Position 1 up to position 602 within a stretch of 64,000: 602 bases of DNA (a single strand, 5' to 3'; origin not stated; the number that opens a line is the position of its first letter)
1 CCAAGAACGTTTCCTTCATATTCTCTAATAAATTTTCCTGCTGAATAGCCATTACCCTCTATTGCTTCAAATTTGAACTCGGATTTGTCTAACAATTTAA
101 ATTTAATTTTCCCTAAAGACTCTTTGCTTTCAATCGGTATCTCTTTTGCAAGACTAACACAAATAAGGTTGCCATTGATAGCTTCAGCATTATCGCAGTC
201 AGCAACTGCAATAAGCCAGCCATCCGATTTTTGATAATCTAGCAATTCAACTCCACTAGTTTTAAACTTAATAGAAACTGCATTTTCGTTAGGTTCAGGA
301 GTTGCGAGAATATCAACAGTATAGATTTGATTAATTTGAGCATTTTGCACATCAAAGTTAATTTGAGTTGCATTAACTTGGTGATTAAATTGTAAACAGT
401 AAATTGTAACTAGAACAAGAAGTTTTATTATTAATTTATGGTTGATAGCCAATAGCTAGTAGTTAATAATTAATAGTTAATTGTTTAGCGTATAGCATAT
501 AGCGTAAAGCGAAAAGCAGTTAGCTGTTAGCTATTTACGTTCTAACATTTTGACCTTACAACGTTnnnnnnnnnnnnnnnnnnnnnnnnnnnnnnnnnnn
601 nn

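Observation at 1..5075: Cellulosome-like locus: two adjacent dockerin-bearing secreted enzymes next to a possibly cohesin-like secreted protein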

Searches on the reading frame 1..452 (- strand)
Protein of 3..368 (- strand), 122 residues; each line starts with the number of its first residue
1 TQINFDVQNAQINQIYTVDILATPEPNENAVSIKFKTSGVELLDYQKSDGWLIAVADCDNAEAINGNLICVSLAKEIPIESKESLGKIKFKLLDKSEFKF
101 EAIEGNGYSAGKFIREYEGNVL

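Call 5: search_protein_families(library=pfam, proteins=[window:1-452:-], max_evalue=1)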
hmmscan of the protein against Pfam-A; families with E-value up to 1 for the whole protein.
window:1-452:- (150 aa): 0 families

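Call 6: search_protein_families(library=ncbifam, proteins=[window:1-452:-], max_evalue=1)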
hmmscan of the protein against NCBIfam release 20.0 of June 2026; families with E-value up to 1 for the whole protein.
window:1-452:- (150 aa): 1 family
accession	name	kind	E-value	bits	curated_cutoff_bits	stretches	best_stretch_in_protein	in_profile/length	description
NF038101.1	Trm112_arch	equivalog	0.095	12.9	77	1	82-109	21-48/59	methytransferase partner Trm112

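Call 16: find_homologous_proteins(query=window:3-368:-, max_evalue=0.01)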
Query seq(122 aa) (122 aa): 2 proteins with E <= 0.01 among 13 candidates.
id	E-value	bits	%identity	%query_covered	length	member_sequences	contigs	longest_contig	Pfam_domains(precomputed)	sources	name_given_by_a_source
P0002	1.5e-72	259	100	100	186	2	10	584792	-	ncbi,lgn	-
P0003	6.5e-56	205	79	100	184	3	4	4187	-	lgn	-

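Call 18: find_encoding_contigs(protein=P0002, flank=10000, max_places=6)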
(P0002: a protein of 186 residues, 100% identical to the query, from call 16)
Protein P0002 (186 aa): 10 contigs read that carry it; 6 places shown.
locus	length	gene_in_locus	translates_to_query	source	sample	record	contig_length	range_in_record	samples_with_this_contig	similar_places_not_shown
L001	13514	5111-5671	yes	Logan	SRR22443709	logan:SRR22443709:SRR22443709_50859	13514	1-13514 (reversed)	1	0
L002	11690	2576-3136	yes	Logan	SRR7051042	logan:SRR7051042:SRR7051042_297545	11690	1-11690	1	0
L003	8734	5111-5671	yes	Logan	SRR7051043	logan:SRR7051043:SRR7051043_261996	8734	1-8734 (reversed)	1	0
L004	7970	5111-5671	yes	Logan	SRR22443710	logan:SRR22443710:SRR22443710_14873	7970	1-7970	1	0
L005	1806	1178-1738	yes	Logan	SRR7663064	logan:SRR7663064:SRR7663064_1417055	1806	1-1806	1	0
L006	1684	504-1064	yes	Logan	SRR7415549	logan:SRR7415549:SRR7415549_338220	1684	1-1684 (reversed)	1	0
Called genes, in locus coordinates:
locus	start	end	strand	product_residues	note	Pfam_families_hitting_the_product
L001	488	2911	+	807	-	PF13229:Beta_helix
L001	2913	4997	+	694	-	PF14307:Glyco_tran_WbsX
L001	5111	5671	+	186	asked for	-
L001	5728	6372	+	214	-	-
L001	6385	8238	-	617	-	-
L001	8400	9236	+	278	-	PF00398:RrnaAD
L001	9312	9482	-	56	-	-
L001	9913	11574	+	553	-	-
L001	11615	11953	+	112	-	PF07883:Cupin_2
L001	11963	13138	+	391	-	PF00557:Peptidase_M24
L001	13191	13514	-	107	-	?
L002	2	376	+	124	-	?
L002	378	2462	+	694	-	PF14307:Glyco_tran_WbsX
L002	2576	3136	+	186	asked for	-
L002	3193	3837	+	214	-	-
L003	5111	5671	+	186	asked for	-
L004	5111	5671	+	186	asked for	-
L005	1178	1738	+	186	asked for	-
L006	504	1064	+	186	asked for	-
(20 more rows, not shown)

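Call 22: search_protein_families(library=pfam, proteins=[P0002, L001:5728-6372:+, L001:6385-8238:-, P0003, L001:9913-11574:+], max_evalue=5)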
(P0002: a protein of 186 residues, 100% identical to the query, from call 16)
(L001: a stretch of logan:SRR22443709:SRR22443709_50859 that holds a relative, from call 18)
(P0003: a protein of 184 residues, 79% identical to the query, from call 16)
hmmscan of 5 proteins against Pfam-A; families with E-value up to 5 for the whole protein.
P0002 (186 aa): 0 families

L001:5728-6372:+ (214 aa): 0 families

L001:6385-8238:- (617 aa): 2 families
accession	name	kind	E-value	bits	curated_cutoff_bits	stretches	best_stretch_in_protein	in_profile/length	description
PF01841.26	Transglut_core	-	0.011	16.4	23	1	312-410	7-105/108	Transglutaminase-like superfamily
PF09765.14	FANCL_d1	-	0.035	14.6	23.8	1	308-343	49-84/89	FANCL UBC-like domain 1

P0003 (184 aa): 2 families
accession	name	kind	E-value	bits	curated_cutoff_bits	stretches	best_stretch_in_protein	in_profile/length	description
PF05907.18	CXXC_Zn-b_euk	-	0.17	12.2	22.9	1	29-76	65-119/155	CXXC motif containing zinc binding protein, eukaryotic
PF13567.11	DUF4131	-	0.2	11.8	31.6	1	3-60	38-93/165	Domain of unknown function (DUF4131)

L001:9913-11574:+ (553 aa): 2 families
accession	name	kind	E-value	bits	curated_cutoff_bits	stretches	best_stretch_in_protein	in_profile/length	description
PF10859.13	DUF2660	-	0.023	15.7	25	1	449-514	24-90/91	Protein of unknown function (DUF2660)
PF06248.19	Zw10_N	-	4.3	8.4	26.3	0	478-512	45-79/93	Centromere/kinetochore Zw10 N-terminal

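Call 25: find_homologous_proteins(query=A2, max_evalue=0.01)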
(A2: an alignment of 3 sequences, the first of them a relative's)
Query A2 (3 sequences) (186 aa, profile of the alignment): 5 proteins with E <= 0.01 among 5530 candidates.
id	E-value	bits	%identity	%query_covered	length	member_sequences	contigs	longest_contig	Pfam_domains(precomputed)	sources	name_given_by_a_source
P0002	9.3e-93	327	100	100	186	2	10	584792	-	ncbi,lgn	-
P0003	1.3e-92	327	69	96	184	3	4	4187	-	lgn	-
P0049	5.1e-73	263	28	70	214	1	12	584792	-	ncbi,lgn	-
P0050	4.9e-57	210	29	51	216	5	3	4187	-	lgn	-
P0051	3.7e-22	97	27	77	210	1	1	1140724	-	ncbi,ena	-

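Call 28: find_encoding_contigs(protein=P0051, flank=10000, max_places=3)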
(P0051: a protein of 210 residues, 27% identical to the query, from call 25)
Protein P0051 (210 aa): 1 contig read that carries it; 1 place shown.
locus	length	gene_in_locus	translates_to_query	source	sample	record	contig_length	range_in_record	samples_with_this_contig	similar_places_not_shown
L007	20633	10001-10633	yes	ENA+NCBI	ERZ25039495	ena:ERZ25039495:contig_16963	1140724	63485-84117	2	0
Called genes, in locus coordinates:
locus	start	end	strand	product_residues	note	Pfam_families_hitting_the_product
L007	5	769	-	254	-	PF20260:PUA_4, PF04452:Methyltrans_RNA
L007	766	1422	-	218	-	PF13462:Thioredoxin_4, PF01323:DSBA (faint), PF13743:Thioredoxin_5 (faint)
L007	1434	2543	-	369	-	PF13439:Glyco_transf_4, PF00534:Glycos_transf_1, PF13692:Glyco_trans_1_4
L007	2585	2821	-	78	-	-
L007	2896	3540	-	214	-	PF01928:CYTH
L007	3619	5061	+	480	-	PF08308:PEGA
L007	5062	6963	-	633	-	-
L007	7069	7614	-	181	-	-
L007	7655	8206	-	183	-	-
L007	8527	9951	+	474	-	PF01425:Amidase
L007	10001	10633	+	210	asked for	-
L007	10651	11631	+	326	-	PF00089:Trypsin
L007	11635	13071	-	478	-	PF00133:tRNA-synt_1 (faint), PF01406:tRNA-synt_1e, PF01921:tRNA-synt_1f (faint), PF23493:CysS_C (faint), PF09334:tRNA-synt_1g (weak)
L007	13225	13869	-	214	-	PF05875:Ceramidase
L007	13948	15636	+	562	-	-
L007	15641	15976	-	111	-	-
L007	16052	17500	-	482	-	PF00133:tRNA-synt_1, PF01406:tRNA-synt_1e (faint), PF09334:tRNA-synt_1g, PF00133:tRNA-synt_1, PF19303:Anticodon_3 (faint), PF08264:Anticodon_1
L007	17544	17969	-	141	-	-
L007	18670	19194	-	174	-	-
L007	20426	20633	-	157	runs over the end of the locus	-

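Call 31: predict_structure(alignment_id=A3)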
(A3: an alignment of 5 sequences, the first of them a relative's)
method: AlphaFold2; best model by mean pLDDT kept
length: 186 residues; sequences in the alignment: 5
mean_pLDDT: 72.6   pTM: 0.59
mean pLDDT of the five models: 72.6, 70.2, 69.7, 68.2, 64.4
residues with pLDDT >= 90: 16; 70-90: 99; 50-70: 50; < 50: 21
segments of 3 or more residues with pLDDT < 50: 22-27, 151-162
pLDDT, mean of each block of 10 residues (from residue 1): 64 63 47 80 88 83 89 86 77 88 87 90 83 72 57 34 59 69 58
secondary structure, 60 per line:
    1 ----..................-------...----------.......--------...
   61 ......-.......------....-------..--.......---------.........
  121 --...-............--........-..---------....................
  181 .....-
elements in order: H5-22 E30-32 E43-49 E58-66 E68-74 E81-84 E96-102 E112-120 E127-138 E141-148 H161-185

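Call 33: search_protein_families(library=pfam, proteins=[L007:10651-11631:+], max_evalue=1)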
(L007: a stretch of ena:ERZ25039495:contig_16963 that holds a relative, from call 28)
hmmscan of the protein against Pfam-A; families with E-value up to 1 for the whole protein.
L007:10651-11631:+ (326 aa): 4 families
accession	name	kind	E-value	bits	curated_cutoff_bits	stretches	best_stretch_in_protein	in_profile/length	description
PF00089.32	Trypsin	-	1.4e-18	68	20.6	1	46-237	2-208/220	Trypsin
PF13365.12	Trypsin_2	-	0.0014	19.8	27.6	1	71-217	1-141/144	Trypsin-like peptidase domain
PF13405.12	EF-hand_6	-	0.0057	16.7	25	1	262-279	9-26/30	EF-hand domain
PF00036.39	EF-hand_1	-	0.66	10.1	25.4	1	262-279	9-26/29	EF hand domain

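Call 39: find_related_loci(query=A3, collection=genome_contigs, flank=10000)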
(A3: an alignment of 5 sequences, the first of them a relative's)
Query A3 (186 aa) in genome_contigs; peptide patterns used: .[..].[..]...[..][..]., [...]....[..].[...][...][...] (x = any residue, [..] = any of these).
116 stretches matched a pattern; 2 encode a relative of the query (tblastn E <= 1e-3); 2 distinct loci.
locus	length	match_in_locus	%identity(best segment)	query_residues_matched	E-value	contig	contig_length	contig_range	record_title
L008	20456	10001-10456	28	7-150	4e-16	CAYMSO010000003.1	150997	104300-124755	MAG TPA_asm: uncultured Candidatus Saccharibacteria bacterium isolate binchicken_co130_46 genome assembly, contig: NODE_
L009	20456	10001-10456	26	6-153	8e-14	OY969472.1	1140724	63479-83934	MAG: uncultured bacterium isolate MFD02416.bin.c.3 genome assembly, chromosome: 1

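Call 58: fold_search(model_id=the predicted structure, library=pdb)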
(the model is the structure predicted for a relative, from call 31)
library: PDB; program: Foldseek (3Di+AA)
matches with E <= 10: 1472; with E <= 0.001: 3
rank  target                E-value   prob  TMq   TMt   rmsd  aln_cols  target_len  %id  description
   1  4ums                  1.6e-04  1.00  0.38  0.44   7.3       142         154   15  The crystal structure of the seventh ScaB type I cohesin from Pseudobacteroides cellulosolvens (released 2015-05-06)
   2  9gvb_A                8.3e-04  1.00  0.37  0.35   8.8       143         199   14  Ruminococcus flavefaciens Coh-Doc complex between a group 2 Dockerin and the Cohesin from cell surface attached scaffo (released 2025-10-08)
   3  4fl4_I                8.8e-04  1.00  0.38  0.25   6.4       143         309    8  Scaffoldin conformation and dynamics revealed by a ternary complex from the Clostridium thermocellum cellulosome (released 2012-06-27)
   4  4fl4_C                1.0e-03  1.00  0.42  0.28   5.4       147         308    9  Scaffoldin conformation and dynamics revealed by a ternary complex from the Clostridium thermocellum cellulosome (released 2012-06-27)
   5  8ajy_C                1.2e-03  1.00  0.43  0.41   4.4       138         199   10  Ruminococcus flavefaciens Cohesin-Dockerin structure: dockerin from ScaH adaptor scaffoldin in complex with the cohesi (released 2022-11-02)
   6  4u3s_A                1.3e-03  1.00  0.37  0.41   7.6       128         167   15  Crystal structure of Coh3ScaB-XDoc_M1ScaA complex: A N-terminal interface mutant of type II Cohesin-X-Dockerin complex (released 2015-07-29)
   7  4uyp_C                1.4e-03  1.00  0.41  0.49   5.2       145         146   11  High resolution structure of the third cohesin ScaC in complex with the ScaB dockerin with a mutation in the N-termina (released 2015-04-15)
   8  5lxv_C                1.5e-03  1.00  0.39  0.41   5.5       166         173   13  Crystal structure of Ruminococcus flavefaciens scaffoldin C cohesin in complex with a dockerin from an uncharacterized (released 2016-10-19)
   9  2bm3                  1.6e-03  1.00  0.45  0.50   4.6       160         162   14  Structure of the Type II cohesin from Clostridium thermocellum SdbA (released 2005-03-10)
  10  4fl4_B                1.6e-03  1.00  0.41  0.45   8.0       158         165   13  Scaffoldin conformation and dynamics revealed by a ternary complex from the Clostridium thermocellum cellulosome (released 2012-06-27)
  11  2ccl_A                1.7e-03  1.00  0.42  0.51   4.9       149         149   11  THE S45A, T46A MUTANT OF THE TYPE I COHESIN-DOCKERIN COMPLEX FROM THE CELLULOSOME OF CLOSTRIDIUM THERMOCELLUM (released 2007-02-13)
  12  8ajy_A                1.8e-03  1.00  0.38  0.35   8.8       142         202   13  Ruminococcus flavefaciens Cohesin-Dockerin structure: dockerin from ScaH adaptor scaffoldin in complex with the cohesi (released 2022-11-02)
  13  4wi0_A                2.0e-03  1.00  0.41  0.45   4.3       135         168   12  Crystal structure of Coh3ScaB-XDoc_M2ScaA complex: A C-terminal interface mutant of type II Cohesin-X-Dockerin complex (released 2015-10-07)
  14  4iu2_A                2.0e-03  1.00  0.43  0.39   4.5       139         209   11  Cohesin-dockerin -X domain complex from Ruminococcus flavefacience (released 2013-04-24)
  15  5lxv_A                2.0e-03  1.00  0.38  0.41   5.6       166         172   13  Crystal structure of Ruminococcus flavefaciens scaffoldin C cohesin in complex with a dockerin from an uncharacterized (released 2016-10-19)
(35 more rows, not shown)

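Call 65: find_related_loci(query=A3, collection=metagenome_contigs, flank=10000)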
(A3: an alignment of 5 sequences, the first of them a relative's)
Query A3 (186 aa) in metagenome_contigs; peptide patterns used: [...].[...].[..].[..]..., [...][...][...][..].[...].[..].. (x = any residue, [..] = any of these).
149 stretches matched a pattern, but none encodes a relative of the query by tblastn (E <= 1e-3).

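Call 67: find_related_loci(query=A6, collection=metagenome_contigs, flank=10000)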
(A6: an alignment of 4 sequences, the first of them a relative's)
Query A6 (214 aa) in metagenome_contigs; peptide patterns used: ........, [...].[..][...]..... (x = any residue, [..] = any of these).
124 stretches matched a pattern, but none encodes a relative of the query by tblastn (E <= 1e-3).

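Call 68: find_encoding_contigs(protein=P0003, flank=10000, max_places=4)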
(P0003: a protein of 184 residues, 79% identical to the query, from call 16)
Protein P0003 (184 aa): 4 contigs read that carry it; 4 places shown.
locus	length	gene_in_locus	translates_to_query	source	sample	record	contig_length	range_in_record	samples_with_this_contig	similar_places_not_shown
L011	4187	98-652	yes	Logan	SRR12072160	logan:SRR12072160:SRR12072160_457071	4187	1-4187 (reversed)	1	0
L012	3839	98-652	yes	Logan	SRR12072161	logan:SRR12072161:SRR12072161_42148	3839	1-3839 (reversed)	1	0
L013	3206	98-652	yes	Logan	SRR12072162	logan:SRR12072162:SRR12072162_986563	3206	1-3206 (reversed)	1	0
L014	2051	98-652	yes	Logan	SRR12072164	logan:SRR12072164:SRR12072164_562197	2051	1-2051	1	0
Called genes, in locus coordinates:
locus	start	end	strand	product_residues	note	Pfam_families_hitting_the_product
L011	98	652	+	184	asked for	-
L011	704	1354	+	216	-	-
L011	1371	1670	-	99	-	PF02148:zf-UBP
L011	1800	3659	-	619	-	-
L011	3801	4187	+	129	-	?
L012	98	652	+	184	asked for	-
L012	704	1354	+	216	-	-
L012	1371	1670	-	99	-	PF02148:zf-UBP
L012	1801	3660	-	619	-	-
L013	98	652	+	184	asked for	-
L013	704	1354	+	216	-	-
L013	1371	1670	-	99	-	PF02148:zf-UBP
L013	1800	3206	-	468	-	?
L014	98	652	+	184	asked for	-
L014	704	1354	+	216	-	-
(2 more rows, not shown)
